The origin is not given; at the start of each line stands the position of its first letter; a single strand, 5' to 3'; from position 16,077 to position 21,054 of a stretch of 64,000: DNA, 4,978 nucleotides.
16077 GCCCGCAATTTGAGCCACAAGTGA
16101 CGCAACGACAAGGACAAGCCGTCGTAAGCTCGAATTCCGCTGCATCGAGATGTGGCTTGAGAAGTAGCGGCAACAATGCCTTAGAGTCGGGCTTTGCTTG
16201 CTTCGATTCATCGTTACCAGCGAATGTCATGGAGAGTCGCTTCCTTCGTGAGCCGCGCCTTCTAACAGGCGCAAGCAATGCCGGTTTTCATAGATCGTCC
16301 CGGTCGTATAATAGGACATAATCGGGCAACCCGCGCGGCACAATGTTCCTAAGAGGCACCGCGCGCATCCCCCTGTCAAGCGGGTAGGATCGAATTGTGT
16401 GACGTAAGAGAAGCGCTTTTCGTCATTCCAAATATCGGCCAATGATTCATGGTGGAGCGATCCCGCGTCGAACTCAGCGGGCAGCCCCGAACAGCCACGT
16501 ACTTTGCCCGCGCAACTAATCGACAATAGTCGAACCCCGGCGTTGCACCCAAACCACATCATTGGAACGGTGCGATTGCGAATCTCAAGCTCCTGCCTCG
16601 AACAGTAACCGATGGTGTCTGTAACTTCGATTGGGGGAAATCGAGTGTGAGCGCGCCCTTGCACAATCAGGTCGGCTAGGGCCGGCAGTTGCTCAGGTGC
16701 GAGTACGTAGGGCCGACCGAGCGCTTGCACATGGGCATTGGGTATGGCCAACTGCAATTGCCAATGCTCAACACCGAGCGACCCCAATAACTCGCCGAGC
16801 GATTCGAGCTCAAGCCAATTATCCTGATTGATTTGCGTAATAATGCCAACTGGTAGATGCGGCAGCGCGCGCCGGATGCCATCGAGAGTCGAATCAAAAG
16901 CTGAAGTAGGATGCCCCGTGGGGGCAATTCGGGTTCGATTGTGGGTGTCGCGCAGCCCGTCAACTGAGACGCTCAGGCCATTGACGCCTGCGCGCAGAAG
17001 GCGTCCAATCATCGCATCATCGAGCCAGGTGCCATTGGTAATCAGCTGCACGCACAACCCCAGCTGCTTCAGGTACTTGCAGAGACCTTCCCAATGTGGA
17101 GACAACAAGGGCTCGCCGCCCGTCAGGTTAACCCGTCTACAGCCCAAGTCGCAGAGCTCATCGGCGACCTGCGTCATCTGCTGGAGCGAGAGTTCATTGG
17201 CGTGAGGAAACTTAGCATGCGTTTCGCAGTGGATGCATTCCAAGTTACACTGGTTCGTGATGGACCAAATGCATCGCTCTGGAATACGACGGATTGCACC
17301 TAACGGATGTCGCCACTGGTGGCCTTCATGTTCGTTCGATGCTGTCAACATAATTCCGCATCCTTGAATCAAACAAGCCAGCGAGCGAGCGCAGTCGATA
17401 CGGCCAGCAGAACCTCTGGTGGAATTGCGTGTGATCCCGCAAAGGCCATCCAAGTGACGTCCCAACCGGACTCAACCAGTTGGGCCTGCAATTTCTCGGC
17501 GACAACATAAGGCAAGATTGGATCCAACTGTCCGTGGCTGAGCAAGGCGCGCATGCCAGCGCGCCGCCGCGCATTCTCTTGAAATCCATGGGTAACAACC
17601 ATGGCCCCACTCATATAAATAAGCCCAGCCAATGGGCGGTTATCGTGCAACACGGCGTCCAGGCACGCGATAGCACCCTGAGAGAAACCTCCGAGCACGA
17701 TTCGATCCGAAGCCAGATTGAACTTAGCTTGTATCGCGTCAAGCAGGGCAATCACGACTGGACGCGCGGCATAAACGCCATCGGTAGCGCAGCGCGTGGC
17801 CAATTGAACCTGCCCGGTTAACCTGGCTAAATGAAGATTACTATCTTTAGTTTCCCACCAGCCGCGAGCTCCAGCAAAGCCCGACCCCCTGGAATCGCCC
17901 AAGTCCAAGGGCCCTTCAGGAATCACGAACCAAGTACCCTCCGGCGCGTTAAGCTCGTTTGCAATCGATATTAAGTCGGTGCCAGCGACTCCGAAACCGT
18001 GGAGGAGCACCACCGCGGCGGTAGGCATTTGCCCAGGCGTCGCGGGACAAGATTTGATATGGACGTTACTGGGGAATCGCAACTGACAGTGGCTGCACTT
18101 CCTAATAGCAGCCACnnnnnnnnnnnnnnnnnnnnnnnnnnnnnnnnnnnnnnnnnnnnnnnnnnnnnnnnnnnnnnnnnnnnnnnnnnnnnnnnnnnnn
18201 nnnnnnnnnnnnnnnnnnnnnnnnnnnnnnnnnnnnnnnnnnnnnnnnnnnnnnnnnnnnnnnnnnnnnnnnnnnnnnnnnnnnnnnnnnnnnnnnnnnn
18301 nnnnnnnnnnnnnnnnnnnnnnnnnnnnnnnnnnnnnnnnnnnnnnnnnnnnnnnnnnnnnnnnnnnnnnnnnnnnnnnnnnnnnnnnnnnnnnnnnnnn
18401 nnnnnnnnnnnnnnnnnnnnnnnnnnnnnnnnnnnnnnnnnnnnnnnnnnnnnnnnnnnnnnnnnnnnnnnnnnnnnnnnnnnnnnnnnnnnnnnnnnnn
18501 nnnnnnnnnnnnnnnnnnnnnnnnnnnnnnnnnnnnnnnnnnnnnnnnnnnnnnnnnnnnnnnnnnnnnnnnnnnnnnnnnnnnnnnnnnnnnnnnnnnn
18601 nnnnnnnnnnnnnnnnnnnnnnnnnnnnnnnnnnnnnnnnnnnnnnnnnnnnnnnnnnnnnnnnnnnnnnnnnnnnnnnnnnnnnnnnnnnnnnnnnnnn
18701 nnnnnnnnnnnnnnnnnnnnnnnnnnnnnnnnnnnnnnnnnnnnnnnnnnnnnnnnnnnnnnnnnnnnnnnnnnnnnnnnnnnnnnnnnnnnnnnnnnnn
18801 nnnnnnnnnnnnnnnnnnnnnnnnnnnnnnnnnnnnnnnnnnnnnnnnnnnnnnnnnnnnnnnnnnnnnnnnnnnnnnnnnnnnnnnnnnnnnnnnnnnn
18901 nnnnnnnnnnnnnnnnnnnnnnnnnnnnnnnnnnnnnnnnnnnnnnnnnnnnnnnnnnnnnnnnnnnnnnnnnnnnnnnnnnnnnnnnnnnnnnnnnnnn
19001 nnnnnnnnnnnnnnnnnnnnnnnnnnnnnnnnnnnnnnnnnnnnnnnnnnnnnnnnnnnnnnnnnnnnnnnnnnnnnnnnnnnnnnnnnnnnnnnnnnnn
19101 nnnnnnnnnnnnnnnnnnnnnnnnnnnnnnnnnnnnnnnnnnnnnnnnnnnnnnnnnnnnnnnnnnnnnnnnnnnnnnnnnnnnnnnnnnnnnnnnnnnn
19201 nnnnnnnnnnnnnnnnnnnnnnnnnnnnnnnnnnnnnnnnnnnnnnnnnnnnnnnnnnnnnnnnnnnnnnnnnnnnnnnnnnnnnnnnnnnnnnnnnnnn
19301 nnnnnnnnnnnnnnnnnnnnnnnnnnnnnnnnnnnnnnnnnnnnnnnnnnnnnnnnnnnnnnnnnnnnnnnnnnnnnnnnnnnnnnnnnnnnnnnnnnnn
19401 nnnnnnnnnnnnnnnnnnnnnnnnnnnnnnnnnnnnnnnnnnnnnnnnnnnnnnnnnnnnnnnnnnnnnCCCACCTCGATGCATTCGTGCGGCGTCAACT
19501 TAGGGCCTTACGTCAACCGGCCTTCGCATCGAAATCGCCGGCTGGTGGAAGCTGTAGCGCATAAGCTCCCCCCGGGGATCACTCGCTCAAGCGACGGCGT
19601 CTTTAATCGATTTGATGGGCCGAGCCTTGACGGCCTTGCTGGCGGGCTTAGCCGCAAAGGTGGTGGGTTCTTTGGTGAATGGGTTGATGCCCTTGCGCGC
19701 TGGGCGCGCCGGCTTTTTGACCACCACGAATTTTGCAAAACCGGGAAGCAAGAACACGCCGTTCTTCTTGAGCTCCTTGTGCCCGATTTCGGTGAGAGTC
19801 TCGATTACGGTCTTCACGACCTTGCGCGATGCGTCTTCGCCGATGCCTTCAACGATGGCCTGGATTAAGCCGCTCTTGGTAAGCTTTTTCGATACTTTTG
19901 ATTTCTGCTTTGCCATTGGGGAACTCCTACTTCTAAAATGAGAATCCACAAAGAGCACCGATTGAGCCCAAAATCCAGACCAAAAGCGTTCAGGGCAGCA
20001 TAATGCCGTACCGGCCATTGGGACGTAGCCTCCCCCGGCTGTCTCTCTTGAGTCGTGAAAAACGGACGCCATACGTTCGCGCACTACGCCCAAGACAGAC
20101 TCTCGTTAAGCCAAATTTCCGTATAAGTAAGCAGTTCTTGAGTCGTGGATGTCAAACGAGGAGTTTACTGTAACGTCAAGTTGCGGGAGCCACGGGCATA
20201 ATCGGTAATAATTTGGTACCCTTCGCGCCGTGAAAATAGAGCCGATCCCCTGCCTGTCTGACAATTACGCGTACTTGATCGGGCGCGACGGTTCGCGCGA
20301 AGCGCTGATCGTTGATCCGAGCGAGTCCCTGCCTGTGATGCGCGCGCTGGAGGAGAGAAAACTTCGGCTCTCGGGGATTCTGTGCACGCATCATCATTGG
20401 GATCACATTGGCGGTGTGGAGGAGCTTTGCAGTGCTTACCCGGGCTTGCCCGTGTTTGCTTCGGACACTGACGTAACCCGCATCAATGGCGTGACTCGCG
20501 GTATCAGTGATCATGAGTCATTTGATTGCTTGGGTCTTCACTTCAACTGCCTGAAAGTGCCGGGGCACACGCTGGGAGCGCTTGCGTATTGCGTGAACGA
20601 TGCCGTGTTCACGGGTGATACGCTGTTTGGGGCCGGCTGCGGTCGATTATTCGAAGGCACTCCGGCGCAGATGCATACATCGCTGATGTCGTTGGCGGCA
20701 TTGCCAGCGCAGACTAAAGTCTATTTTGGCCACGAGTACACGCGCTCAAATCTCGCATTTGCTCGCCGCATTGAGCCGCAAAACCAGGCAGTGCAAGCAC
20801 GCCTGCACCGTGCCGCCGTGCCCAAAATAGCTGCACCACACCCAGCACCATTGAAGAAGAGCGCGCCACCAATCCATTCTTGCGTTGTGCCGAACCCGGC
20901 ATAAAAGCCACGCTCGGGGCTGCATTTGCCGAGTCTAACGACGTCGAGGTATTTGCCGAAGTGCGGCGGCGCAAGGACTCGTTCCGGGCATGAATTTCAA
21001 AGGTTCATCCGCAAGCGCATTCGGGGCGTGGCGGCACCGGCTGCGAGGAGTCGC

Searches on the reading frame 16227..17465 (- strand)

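Call 72: search_protein_families(library=pfam, proteins=[window:16227-17465:-], max_evalue=0.00001)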
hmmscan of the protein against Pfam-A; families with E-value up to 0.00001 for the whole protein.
window:16227-17465:- (412 aa): 2 families
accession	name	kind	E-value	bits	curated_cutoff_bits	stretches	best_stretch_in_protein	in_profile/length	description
PF04055.27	Radical_SAM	-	8.9e-23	81.7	29.5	1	68-224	2-163/166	Radical SAM superfamily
PF13186.11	SPASM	-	2e-06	28.4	21.5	1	307-370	1-66/67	Iron-sulfur cluster-binding domain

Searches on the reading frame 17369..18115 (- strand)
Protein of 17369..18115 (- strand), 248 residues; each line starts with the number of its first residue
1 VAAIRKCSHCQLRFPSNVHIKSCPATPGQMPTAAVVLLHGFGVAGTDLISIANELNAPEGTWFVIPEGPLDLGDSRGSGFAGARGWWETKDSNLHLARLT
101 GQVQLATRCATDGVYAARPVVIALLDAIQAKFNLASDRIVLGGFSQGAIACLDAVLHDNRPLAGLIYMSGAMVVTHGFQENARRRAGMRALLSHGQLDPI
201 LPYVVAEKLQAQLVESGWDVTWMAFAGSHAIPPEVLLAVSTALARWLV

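Call 72: search_protein_families(library=pfam, proteins=[window:17369-18115:-], max_evalue=0.00001)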
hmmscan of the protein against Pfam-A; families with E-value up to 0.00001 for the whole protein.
window:17369-18115:- (248 aa): 2 families
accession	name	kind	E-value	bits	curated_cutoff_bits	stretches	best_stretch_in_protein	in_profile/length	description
PF02230.22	Abhydrolase_2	-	5.1e-24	85.8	23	1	27-246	9-216/217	Phospholipase/Carboxylesterase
PF03959.19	FSH1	-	1.4e-06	28.6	21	1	61-233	36-203/211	Serine hydrolase (FSH1)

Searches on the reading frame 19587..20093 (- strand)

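Call 72: search_protein_families(library=pfam, proteins=[window:19587-20093:-], max_evalue=0.00001)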
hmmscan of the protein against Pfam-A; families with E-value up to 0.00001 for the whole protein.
window:19587-20093:- (168 aa): 1 family
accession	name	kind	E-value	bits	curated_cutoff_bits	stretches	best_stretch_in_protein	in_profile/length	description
PF00216.26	Bac_DNA_binding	-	1.5e-15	57.6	22.4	1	71-167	1-89/90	Bacterial DNA-binding protein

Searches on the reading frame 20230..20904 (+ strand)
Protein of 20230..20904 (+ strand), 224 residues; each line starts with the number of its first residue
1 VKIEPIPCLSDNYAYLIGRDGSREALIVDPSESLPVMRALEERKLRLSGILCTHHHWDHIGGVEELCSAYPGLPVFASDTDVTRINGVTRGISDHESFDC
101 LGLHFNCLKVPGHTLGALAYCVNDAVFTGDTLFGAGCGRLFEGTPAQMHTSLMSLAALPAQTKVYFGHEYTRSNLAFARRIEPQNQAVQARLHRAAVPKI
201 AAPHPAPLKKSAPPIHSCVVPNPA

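Call 72: search_protein_families(library=pfam, proteins=[window:20230-20904:+], max_evalue=0.00001)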
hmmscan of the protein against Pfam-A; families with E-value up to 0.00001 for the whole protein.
window:20230-20904:+ (224 aa): 2 families
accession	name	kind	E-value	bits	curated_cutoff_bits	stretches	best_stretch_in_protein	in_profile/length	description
PF00753.33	Lactamase_B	-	2.2e-17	64.1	22.7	1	13-160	7-189/196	Metallo-beta-lactamase superfamily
PF16123.11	HAGH_C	-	7e-06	26.8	25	0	169-195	1-27/83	Hydroxyacylglutathione hydrolase C-terminus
